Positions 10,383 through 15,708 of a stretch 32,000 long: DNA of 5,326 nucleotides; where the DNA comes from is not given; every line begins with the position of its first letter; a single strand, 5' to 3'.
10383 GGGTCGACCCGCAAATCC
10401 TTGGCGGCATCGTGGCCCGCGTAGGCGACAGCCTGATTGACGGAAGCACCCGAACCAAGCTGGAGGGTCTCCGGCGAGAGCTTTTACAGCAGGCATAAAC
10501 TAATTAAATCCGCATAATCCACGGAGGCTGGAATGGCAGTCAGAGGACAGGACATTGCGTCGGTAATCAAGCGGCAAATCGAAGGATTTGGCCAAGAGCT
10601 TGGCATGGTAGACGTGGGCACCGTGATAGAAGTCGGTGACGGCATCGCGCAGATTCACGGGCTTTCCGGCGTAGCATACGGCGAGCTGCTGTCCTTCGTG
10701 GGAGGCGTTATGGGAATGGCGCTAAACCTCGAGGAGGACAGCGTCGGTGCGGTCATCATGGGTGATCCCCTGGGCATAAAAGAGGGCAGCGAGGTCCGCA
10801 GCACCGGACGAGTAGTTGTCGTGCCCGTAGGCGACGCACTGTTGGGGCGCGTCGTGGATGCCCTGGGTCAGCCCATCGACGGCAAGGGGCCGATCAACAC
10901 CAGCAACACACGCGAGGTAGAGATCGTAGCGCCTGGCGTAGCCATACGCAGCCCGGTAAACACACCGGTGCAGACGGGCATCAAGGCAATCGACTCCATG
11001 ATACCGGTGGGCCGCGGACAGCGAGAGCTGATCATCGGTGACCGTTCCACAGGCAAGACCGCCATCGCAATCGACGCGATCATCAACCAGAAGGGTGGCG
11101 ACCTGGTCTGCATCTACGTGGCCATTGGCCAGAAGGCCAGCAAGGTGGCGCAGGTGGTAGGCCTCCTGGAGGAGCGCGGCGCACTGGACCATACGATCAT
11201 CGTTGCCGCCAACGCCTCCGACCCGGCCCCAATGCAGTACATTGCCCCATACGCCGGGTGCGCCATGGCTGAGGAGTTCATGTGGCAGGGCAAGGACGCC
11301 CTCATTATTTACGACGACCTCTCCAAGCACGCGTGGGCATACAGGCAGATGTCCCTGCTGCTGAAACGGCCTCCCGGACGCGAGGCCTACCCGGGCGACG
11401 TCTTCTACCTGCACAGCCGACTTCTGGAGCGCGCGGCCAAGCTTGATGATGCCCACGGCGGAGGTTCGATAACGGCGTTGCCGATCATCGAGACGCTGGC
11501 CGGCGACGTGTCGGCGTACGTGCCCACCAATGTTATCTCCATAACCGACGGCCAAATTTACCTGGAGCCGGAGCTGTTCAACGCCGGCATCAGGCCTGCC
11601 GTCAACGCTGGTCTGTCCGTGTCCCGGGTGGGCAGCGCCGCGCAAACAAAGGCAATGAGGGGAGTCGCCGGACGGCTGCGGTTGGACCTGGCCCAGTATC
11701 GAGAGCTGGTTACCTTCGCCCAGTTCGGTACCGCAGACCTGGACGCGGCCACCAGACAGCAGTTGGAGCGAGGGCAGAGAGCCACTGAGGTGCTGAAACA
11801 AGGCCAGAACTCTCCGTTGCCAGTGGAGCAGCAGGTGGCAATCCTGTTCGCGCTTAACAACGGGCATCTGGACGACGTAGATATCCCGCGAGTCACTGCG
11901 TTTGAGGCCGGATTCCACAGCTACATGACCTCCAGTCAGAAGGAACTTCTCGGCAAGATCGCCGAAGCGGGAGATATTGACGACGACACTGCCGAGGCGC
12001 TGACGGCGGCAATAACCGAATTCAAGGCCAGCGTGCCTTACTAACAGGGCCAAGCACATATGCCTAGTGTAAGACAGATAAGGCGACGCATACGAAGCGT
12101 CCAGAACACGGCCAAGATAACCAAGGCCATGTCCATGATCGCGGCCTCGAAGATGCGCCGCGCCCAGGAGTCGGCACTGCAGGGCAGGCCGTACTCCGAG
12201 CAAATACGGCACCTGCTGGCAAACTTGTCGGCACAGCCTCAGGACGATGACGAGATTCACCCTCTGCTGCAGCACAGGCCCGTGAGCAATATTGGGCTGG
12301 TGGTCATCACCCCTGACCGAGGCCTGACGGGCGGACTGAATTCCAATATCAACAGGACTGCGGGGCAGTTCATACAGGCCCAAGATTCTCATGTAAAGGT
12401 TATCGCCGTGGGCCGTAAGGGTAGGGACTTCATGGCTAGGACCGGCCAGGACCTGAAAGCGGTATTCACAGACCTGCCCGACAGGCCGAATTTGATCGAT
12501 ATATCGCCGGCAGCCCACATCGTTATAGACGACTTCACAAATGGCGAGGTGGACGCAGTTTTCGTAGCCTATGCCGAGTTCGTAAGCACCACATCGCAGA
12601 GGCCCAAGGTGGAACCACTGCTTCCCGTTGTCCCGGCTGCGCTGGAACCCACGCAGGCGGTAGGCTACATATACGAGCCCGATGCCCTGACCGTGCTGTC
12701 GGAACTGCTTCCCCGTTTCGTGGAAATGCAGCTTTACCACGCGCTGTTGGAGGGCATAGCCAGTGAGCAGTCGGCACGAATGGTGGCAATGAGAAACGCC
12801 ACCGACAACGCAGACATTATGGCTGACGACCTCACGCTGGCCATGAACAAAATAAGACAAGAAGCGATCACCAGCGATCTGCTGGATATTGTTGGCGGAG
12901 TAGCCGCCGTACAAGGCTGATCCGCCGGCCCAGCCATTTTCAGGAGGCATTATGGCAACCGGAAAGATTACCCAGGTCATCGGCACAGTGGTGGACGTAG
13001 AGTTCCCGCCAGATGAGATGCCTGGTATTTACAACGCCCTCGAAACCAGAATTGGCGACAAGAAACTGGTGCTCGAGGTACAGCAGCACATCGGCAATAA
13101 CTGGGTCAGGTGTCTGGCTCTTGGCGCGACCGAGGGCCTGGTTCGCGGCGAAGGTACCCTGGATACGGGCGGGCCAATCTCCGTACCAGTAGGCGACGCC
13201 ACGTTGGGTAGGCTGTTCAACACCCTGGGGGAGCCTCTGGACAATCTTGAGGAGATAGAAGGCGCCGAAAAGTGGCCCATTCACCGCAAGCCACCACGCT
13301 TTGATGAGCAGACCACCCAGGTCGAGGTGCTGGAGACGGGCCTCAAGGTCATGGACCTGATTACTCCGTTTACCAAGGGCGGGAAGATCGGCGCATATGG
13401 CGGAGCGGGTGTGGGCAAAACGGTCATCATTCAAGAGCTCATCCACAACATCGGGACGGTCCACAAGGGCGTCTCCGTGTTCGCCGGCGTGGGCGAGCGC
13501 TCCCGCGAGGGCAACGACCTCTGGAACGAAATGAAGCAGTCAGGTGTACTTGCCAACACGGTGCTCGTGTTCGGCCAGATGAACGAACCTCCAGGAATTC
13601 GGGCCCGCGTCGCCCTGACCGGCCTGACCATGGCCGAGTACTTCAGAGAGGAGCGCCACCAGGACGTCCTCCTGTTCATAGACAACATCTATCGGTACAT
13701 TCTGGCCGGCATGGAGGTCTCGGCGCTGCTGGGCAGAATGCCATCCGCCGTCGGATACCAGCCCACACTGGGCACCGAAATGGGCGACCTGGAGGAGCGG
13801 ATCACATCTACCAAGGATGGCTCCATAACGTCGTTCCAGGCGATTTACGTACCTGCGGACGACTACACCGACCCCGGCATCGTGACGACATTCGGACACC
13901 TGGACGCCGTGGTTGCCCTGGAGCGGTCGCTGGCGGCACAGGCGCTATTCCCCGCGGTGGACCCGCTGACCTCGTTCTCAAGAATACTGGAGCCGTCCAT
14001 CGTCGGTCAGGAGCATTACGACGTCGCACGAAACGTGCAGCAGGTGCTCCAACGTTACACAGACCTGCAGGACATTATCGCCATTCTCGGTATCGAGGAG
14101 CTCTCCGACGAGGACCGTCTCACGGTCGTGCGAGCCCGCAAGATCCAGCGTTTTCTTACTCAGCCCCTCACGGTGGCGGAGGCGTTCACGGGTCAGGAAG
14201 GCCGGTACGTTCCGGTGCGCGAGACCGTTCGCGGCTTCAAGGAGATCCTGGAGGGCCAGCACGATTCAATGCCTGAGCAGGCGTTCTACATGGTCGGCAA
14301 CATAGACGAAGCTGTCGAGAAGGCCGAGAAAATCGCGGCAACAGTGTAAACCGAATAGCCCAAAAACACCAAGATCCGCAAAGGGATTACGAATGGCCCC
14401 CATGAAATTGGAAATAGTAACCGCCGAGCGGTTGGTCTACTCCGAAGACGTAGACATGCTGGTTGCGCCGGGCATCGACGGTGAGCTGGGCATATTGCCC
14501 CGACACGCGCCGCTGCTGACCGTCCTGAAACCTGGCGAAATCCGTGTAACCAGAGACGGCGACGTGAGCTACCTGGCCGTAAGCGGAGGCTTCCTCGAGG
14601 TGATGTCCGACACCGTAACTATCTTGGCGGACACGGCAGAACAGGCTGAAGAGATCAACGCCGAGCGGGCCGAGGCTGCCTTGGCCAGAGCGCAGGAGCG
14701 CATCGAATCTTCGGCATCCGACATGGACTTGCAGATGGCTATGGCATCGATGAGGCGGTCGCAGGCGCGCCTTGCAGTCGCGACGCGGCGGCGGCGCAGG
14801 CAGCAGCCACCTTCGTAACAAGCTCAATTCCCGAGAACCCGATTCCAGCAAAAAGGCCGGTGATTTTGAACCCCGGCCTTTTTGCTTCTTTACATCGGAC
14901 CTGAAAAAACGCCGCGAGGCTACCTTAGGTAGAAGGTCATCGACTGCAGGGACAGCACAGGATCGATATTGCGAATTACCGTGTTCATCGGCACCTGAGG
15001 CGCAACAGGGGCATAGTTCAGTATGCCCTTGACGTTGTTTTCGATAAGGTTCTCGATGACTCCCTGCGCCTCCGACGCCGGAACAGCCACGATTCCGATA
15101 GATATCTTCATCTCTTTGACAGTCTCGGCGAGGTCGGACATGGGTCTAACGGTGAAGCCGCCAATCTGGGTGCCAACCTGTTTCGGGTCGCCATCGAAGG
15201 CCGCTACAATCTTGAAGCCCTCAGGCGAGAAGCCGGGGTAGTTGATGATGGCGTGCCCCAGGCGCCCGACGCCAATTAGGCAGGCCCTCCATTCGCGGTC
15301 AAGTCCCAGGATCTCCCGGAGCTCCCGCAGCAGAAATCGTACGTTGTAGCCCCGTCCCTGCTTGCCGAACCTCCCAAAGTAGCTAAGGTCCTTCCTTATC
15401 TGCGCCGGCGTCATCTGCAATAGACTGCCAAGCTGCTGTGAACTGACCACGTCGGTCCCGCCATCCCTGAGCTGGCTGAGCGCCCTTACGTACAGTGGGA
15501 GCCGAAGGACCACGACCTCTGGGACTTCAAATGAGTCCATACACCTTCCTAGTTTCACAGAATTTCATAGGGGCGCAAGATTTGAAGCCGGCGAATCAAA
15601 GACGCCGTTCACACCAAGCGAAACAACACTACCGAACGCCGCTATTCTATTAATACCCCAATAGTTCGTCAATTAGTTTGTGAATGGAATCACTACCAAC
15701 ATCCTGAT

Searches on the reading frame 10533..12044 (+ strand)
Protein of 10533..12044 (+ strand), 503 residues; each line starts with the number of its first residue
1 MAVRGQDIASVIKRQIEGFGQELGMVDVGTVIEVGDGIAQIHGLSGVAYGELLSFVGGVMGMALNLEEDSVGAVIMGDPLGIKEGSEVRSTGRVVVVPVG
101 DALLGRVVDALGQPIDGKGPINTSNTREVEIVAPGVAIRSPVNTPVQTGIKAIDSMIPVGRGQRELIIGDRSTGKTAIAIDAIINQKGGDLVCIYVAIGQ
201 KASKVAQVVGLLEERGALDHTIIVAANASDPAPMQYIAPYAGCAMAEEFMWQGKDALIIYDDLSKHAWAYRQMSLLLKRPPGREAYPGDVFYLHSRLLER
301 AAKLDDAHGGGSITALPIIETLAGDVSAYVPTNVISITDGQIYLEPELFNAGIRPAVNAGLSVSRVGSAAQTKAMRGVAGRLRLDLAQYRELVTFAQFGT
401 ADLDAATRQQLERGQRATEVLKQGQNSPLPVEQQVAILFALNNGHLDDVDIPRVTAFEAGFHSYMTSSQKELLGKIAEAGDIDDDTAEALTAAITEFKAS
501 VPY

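Call 58: search_protein_families(library=pfam, proteins=[window:10533-12044:+], max_evalue=1e-8)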
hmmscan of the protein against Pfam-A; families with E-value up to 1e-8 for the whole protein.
window:10533-12044:+ (503 aa): 3 families
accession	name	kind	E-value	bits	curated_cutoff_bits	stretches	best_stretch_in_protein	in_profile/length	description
PF00006.31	ATP-synt_ab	-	1.6e-81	273.5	29.5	1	149-364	1-213/213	ATP synthase alpha/beta family, nucleotide-binding domain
PF00306.32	ATP-synt_ab_C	-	1e-44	152.3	27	1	371-497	1-126/126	ATP synthase alpha/beta chain, C terminal domain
PF02874.29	ATP-synt_ab_N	-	4.8e-16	59.5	20.9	1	28-92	5-69/69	ATP synthase alpha/beta family, beta-barrel domain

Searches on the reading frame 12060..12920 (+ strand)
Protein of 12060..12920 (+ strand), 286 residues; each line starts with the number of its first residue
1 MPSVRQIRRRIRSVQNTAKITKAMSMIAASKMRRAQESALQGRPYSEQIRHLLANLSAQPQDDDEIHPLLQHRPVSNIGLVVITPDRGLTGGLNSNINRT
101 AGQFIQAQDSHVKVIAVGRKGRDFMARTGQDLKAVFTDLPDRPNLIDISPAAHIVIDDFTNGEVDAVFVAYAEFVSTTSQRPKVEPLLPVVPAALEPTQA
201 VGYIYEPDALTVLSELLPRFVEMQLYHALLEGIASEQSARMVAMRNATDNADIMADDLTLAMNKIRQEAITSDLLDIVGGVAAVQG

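Call 58: search_protein_families(library=pfam, proteins=[window:12060-12920:+], max_evalue=1e-8)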
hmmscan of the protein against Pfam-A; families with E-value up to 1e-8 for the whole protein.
window:12060-12920:+ (286 aa): 1 family
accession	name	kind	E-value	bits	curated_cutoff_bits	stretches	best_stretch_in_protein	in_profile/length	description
PF00231.24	ATP-synt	-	1.8e-92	310.6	39.9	1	3-284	1-285/285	ATP synthase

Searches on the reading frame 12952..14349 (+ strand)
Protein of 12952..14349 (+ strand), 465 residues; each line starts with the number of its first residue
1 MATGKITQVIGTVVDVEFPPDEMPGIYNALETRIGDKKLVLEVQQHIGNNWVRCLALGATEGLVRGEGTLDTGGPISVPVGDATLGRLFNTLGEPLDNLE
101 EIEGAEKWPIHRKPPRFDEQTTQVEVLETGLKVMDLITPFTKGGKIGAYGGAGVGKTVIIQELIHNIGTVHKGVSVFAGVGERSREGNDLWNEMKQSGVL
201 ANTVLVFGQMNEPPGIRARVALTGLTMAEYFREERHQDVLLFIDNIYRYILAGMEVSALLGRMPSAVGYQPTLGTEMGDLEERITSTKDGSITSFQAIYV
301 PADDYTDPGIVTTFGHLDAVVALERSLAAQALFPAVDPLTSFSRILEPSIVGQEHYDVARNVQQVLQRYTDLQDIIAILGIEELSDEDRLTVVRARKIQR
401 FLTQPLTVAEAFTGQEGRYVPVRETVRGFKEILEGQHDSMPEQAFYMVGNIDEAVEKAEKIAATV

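Call 58: search_protein_families(library=pfam, proteins=[window:12952-14349:+], max_evalue=1e-8)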
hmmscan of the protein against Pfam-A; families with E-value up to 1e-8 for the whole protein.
window:12952-14349:+ (465 aa): 3 families
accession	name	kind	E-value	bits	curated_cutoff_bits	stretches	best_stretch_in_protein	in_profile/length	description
PF00006.31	ATP-synt_ab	-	4.9e-67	226.1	29.5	1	130-343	1-213/213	ATP synthase alpha/beta family, nucleotide-binding domain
PF02874.29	ATP-synt_ab_N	-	6.3e-19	68.7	20.9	1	6-73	1-69/69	ATP synthase alpha/beta family, beta-barrel domain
PF22919.1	ATP-synt_VA_C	-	2.4e-15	56.9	24.7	1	350-438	7-98/101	C-terminal domain of V and A type ATP synthase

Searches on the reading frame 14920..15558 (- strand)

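Call 58: search_protein_families(library=pfam, proteins=[window:14920-15558:-], max_evalue=1e-8)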
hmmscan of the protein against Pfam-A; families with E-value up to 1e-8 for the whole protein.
window:14920-15558:- (212 aa): 2 families
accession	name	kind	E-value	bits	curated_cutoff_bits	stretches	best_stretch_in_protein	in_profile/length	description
PF02629.25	CoA_binding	-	7.4e-21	75.2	22.3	1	87-185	1-97/97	CoA binding domain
PF06971.19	Put_DNA-bind_N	-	1.1e-17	64.3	27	1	11-59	1-49/49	Putative DNA-binding protein N-terminus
